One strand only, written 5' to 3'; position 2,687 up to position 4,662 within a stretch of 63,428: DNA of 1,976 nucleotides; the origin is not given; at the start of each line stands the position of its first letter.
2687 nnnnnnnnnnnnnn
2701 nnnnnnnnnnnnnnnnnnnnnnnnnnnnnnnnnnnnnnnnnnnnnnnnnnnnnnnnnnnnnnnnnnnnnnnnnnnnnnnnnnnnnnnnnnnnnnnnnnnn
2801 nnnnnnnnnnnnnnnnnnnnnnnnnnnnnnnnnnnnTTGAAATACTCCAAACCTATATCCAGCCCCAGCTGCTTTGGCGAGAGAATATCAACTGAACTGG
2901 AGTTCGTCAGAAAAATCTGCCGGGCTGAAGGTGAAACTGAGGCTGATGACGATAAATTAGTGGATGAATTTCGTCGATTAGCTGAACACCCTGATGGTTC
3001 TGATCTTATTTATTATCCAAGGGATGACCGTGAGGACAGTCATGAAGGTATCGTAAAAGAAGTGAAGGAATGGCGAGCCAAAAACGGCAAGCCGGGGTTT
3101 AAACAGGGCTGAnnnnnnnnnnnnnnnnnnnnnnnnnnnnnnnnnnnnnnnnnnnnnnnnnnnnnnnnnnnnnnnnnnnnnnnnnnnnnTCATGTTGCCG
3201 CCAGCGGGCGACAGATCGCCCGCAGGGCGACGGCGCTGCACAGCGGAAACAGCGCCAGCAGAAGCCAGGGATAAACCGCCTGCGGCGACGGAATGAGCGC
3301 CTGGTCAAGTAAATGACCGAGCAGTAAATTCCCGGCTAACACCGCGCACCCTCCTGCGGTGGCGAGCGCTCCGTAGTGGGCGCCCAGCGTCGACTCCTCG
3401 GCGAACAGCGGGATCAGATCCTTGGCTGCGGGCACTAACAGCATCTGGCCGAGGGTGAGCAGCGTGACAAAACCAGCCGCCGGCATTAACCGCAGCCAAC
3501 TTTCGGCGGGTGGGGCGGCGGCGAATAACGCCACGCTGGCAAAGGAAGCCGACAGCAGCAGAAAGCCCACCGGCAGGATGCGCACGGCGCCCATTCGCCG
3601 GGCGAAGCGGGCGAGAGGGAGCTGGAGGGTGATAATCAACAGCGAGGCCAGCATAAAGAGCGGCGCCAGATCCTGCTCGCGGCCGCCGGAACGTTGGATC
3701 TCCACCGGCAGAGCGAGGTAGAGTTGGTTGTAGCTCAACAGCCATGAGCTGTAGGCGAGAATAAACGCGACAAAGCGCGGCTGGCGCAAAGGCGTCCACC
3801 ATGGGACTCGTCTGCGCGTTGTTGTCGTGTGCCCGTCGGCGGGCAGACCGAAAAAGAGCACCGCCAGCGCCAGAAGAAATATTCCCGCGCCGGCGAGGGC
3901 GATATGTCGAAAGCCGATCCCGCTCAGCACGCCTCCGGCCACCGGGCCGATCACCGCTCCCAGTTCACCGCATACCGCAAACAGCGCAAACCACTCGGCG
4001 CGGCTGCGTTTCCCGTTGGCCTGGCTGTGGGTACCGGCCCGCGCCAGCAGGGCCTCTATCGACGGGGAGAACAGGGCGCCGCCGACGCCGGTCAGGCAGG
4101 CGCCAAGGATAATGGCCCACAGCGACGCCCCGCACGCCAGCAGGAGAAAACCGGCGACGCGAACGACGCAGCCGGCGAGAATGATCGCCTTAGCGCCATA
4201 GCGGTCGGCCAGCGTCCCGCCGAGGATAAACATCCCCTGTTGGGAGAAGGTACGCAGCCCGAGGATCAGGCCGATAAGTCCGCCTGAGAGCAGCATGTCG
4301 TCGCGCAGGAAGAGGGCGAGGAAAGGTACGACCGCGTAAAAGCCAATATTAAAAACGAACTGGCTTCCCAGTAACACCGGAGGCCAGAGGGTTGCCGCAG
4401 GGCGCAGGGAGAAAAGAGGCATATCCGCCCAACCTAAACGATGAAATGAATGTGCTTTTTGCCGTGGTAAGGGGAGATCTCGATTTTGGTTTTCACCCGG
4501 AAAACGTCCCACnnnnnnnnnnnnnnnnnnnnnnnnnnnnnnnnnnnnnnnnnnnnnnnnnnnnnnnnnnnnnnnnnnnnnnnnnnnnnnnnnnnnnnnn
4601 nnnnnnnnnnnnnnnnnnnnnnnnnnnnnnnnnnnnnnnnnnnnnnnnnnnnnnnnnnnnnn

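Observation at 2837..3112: Orphan colicin-nuclease immunity gene beside the replicon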

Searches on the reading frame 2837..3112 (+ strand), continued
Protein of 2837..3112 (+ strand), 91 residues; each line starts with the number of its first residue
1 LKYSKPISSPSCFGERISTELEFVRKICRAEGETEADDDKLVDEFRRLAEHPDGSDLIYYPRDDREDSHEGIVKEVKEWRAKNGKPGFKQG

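Call 44: find_encoding_contigs(protein=P0148, flank=6000, max_places=4)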
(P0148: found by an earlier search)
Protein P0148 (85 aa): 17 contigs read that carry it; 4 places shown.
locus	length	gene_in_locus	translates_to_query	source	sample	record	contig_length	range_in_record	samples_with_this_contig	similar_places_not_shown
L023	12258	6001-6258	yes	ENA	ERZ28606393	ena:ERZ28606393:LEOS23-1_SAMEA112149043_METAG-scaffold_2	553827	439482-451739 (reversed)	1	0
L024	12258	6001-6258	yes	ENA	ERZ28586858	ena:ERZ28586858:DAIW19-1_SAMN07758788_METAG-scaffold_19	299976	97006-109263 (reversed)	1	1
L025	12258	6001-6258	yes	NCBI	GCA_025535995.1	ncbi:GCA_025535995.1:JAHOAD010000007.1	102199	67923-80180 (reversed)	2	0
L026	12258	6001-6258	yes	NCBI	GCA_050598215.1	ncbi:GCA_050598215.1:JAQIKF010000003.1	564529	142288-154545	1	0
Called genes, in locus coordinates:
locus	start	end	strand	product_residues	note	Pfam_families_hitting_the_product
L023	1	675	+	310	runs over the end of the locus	PF04492:Phage_rep_O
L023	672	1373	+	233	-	PF06992:Phage_lambda_P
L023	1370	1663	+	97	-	-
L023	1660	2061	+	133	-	-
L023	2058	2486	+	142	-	-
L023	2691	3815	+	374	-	PF21446:Gp34_trimer, PF13884:Peptidase_S74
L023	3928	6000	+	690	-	-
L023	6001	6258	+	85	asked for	PF01320:Colicin_Pyocin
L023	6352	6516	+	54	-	-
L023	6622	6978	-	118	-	-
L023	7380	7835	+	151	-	PF05772:NinB (weak)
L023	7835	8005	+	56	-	PF05322:NinE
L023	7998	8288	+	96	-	PF07102:YbcO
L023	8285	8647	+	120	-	PF05866:RusA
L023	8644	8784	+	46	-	PF26818:Phage_YlcG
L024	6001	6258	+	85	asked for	PF01320:Colicin_Pyocin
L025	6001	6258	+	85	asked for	PF01320:Colicin_Pyocin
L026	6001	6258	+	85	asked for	PF01320:Colicin_Pyocin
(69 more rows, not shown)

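Call 54: predict_structure(alignment_id=A3)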
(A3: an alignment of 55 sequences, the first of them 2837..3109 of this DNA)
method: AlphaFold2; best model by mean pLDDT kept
length: 91 residues; sequences in the alignment: 55
mean_pLDDT: 73.9   pTM: 0.61
mean pLDDT of the five models: 73.9, 66.2, 66.0, 63.8, 63.1
residues with pLDDT >= 90: 0; 70-90: 71; 50-70: 5; < 50: 15
segments of 3 or more residues with pLDDT < 50: 1-15
pLDDT, mean of each block of 10 residues (from residue 1): 39 55 82 78 86 82 77 86 80 60
secondary structure, 60 per line:
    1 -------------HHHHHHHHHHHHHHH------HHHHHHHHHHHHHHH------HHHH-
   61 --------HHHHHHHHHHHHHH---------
elements in order: H14-28 H35-49 H56-59 H69-82
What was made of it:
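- On Colicin/pyocin DNase immunity proteins (Pfam PF01320; Im2/Im7/Im8/Im9): Helices are predicted at 35-49 and 56-59 (call 54).
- AlphaFold still draws all four helices, with the new residues 14-20 extending helix I (call 54). The four helices are still predicted (call 54).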

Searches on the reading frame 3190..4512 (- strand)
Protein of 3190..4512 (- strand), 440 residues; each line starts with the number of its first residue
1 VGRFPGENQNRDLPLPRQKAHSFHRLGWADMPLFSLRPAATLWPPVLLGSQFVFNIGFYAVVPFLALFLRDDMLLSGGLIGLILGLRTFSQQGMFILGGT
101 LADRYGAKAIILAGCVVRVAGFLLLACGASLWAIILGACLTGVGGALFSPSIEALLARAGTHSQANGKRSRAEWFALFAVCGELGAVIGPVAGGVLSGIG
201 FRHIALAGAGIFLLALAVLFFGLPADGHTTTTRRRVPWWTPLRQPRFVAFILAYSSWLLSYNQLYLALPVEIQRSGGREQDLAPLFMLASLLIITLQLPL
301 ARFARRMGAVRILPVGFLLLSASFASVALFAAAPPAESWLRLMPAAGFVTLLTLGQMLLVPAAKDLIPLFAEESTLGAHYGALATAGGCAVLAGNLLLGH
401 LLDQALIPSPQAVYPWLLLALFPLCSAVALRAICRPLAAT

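Call 3: search_protein_families(library=pfam, proteins=[window:3190-4512:-], max_evalue=1)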
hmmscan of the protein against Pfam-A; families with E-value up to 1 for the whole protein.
window:3190-4512:- (440 aa): 2 families
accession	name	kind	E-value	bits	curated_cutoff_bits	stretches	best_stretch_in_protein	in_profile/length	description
PF07690.21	MFS_1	-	8e-31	107.6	33.4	1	48-392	2-344/347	Major Facilitator Superfamily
PF12832.13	MFS_1_like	-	8.3e-07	28.8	25.2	2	52-196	222-361/373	MFS_1 like family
